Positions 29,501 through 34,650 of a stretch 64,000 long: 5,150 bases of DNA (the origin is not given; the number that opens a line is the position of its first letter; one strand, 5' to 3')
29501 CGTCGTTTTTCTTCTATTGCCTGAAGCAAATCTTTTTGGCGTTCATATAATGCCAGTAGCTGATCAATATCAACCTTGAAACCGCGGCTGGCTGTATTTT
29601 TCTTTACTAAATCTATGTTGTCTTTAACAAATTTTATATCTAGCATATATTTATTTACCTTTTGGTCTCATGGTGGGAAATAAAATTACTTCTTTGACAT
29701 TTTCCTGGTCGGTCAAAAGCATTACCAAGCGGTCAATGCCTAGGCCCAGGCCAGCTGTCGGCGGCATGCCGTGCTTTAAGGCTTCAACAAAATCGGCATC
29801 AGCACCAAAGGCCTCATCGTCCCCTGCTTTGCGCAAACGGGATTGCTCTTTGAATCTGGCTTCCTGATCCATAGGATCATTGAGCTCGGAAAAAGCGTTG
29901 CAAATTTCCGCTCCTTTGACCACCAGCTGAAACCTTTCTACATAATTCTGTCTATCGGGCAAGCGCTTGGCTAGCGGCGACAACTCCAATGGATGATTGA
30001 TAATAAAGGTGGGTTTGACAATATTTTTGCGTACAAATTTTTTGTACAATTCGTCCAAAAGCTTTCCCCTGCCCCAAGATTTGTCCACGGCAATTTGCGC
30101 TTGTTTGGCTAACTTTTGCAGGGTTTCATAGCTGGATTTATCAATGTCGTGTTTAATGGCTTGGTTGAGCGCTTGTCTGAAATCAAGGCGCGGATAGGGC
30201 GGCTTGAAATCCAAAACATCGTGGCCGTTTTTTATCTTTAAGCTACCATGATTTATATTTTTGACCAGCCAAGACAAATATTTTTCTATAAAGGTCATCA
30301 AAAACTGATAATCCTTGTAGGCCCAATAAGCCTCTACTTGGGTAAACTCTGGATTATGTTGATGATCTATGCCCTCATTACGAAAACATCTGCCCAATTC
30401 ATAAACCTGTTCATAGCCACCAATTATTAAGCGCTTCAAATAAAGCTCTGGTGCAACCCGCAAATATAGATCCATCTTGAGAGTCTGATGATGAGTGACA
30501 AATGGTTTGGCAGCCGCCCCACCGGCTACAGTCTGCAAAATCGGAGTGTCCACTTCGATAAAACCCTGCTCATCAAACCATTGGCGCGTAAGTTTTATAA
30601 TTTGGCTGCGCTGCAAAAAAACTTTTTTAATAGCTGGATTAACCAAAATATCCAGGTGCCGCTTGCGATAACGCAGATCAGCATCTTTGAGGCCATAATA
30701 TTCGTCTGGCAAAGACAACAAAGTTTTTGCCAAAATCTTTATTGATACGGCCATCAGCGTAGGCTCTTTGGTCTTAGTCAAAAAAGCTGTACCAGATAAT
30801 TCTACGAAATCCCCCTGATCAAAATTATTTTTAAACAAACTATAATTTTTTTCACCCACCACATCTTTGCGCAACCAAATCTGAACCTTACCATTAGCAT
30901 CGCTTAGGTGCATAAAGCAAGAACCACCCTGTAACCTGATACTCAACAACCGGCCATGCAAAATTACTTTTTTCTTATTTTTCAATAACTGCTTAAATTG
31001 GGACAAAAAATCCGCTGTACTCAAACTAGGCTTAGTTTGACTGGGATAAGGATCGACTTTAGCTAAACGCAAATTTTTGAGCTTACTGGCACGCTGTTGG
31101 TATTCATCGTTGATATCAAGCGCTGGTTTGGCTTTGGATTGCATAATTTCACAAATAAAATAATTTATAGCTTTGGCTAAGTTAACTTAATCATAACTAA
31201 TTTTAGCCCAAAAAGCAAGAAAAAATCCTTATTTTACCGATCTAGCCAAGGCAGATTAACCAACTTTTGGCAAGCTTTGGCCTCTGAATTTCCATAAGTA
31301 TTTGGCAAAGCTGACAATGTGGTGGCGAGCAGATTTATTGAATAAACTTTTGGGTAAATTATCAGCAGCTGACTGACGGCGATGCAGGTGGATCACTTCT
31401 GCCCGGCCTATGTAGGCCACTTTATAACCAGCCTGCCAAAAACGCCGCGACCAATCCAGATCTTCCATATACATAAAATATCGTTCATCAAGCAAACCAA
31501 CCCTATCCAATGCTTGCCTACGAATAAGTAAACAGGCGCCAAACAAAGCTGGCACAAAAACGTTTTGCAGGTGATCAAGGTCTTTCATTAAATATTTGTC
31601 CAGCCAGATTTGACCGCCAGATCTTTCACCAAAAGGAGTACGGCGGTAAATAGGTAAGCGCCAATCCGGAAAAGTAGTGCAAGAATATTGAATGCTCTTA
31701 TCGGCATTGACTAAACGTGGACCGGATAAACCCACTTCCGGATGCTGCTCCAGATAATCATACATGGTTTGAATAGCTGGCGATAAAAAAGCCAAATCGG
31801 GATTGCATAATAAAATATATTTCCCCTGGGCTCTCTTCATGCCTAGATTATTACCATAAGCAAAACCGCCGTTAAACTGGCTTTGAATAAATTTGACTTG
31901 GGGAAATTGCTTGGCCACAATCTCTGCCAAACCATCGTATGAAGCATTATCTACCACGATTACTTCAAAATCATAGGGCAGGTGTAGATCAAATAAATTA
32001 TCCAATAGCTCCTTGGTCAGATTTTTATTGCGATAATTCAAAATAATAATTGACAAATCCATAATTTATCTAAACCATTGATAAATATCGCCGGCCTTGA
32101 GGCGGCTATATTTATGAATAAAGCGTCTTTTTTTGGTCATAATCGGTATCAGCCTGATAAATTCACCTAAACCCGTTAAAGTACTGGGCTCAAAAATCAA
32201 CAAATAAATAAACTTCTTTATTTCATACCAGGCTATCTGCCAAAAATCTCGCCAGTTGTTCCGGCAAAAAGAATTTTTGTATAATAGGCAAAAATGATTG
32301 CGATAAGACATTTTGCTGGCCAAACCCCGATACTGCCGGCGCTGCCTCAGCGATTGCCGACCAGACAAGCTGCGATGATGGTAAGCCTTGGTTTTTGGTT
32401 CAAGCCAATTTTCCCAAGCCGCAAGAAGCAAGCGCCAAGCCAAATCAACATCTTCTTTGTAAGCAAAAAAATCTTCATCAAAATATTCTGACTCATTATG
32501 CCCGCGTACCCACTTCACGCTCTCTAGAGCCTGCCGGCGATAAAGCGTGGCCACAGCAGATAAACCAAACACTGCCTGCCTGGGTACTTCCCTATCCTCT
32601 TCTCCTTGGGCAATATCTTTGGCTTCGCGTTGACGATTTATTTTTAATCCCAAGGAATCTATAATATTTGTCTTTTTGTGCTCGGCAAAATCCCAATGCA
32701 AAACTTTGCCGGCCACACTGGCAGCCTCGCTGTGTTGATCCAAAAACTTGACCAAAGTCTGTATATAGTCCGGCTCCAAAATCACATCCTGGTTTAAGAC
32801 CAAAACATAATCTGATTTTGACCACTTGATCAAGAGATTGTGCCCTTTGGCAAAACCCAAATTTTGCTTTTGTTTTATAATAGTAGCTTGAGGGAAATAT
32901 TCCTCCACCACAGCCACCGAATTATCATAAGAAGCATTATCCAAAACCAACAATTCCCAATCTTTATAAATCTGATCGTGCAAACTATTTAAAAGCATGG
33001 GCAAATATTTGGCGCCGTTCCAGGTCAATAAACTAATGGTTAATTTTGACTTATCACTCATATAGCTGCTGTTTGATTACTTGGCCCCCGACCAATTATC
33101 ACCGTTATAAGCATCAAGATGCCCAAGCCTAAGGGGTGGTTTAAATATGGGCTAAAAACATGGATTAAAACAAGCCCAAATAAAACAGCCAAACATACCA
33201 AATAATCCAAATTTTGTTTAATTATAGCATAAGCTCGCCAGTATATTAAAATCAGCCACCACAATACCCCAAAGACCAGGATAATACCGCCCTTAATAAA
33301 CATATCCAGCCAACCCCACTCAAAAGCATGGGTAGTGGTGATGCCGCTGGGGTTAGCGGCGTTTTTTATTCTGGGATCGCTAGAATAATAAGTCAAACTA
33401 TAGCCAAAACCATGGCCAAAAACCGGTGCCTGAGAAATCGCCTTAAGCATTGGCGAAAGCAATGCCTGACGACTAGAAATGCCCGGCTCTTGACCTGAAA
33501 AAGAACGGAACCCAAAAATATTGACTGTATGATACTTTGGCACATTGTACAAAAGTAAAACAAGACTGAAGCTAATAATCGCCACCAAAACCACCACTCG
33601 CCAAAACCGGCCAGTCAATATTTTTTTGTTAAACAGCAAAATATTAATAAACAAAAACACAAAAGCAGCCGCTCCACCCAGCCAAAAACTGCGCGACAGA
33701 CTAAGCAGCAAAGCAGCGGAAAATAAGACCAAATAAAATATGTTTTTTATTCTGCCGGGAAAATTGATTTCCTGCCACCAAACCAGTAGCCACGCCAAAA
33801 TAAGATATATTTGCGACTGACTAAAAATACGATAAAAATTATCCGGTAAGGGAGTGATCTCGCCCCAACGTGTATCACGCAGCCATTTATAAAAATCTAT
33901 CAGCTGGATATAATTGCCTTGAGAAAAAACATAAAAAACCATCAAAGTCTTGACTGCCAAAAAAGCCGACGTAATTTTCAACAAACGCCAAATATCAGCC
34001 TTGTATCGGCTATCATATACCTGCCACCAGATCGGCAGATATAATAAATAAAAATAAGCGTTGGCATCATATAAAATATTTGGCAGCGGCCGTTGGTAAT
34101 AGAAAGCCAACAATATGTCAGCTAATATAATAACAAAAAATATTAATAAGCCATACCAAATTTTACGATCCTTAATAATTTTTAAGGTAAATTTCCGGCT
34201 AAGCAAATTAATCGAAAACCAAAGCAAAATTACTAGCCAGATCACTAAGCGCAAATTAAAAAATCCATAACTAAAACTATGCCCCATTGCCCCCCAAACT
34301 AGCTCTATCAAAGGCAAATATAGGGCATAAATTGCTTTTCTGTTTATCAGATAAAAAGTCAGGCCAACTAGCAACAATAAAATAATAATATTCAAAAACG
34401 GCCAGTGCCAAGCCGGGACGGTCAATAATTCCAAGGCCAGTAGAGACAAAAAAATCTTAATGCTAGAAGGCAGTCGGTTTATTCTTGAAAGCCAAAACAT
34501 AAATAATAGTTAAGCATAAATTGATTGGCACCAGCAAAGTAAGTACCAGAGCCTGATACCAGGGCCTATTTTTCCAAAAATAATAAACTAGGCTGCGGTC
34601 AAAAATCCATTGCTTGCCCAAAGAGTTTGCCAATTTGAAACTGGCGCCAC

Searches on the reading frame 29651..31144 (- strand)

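Call 55: search_protein_families(library=pfam, proteins=[window:29651-31144:-], max_evalue=0.001)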
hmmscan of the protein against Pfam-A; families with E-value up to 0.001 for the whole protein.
window:29651-31144:- (497 aa): 3 families
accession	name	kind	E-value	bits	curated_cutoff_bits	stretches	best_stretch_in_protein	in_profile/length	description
PF00152.25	tRNA-synt_2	-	5.6e-91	305.3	25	1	155-492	2-307/308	tRNA synthetases class II (D, K and N)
PF01336.31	tRNA_anti-codon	-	1.2e-09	38.4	27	1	60-138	1-75/75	OB-fold nucleic acid binding domain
PF01409.25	tRNA-synt_2d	-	3.7e-08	33.6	19.8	1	249-297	107-153/246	tRNA synthetases class II core domain (F)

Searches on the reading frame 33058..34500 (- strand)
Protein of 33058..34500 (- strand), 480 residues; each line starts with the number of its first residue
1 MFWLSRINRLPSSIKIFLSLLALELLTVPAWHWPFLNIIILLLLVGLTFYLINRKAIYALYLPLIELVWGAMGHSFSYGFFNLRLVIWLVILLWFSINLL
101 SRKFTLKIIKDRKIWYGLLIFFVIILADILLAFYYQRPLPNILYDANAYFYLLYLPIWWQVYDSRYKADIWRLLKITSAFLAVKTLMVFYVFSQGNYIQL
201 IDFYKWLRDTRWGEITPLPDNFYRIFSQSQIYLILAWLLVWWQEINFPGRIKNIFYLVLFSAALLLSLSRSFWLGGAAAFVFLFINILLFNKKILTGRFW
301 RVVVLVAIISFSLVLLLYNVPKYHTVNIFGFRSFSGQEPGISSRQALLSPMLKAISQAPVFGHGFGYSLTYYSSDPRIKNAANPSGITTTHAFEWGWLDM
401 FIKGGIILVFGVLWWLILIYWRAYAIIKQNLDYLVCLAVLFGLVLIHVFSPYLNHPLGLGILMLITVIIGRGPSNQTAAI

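Call 55: search_protein_families(library=pfam, proteins=[window:33058-34500:-], max_evalue=0.001)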
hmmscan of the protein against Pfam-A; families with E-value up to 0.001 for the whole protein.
window:33058-34500:- (480 aa): 1 family
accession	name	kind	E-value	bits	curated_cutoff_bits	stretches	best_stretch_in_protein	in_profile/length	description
PF04932.20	Wzy_C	-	3.9e-12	46.6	31.7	1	256-411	2-147/149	O-Antigen ligase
